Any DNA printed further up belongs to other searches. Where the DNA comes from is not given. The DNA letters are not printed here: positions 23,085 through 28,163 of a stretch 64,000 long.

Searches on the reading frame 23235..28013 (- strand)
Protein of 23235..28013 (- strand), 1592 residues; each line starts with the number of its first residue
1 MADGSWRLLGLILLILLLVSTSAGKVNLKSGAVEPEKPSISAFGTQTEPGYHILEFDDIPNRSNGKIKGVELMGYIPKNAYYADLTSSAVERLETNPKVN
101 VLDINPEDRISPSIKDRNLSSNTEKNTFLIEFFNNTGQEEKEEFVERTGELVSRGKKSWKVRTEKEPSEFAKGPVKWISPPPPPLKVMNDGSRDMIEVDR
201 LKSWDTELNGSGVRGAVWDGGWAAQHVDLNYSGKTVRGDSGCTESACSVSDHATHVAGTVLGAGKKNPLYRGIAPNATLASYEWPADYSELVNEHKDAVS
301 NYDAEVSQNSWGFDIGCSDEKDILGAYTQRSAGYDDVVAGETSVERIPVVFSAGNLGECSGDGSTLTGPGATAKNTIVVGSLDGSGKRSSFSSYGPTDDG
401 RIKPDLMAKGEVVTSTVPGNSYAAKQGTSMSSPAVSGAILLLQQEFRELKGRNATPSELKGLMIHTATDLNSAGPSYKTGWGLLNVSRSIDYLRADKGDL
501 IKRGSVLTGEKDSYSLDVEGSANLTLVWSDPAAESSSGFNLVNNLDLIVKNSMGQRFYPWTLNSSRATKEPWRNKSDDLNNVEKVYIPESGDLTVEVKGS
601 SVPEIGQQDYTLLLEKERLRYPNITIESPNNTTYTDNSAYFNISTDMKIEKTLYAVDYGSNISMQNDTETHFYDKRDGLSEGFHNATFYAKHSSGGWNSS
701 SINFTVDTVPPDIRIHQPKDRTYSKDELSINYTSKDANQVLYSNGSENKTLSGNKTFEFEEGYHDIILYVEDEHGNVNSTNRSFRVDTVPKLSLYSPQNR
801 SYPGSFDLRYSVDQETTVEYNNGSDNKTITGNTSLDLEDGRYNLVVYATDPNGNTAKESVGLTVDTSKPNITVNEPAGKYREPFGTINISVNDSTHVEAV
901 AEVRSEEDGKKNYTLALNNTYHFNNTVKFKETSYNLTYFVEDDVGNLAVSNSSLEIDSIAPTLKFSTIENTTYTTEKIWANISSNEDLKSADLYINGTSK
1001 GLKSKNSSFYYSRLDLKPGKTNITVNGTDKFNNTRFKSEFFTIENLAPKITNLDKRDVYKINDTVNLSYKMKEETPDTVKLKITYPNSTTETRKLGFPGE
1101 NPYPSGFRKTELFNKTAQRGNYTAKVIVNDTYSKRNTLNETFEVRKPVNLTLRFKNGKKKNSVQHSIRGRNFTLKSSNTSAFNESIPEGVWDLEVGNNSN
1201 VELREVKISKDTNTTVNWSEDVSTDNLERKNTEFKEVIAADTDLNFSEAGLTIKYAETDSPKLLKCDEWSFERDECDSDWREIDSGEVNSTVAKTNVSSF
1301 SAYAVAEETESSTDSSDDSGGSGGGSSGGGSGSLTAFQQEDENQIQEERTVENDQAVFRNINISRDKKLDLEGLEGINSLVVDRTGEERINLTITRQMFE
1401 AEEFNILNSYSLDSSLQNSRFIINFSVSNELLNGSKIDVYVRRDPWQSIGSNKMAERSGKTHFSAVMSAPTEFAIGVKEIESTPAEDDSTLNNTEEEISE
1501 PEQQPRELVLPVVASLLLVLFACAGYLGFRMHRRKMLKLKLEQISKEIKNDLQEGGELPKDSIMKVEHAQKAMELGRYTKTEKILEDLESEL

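Call 93: search_protein_families(library=pfam, proteins=[window:23235-28013:-], max_evalue=0.001)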
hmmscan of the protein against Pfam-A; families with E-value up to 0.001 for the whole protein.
window:23235-28013:- (1592 aa): 2 families
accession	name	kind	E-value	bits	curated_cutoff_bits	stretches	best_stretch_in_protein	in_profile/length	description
PF00082.27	Peptidase_S8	-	6.8e-44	150.7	21.8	1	211-482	2-288/288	Subtilase family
PF19077.6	Big_13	-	3.5e-11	43.9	27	1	818-866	52-102/102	Bacterial Ig-like domain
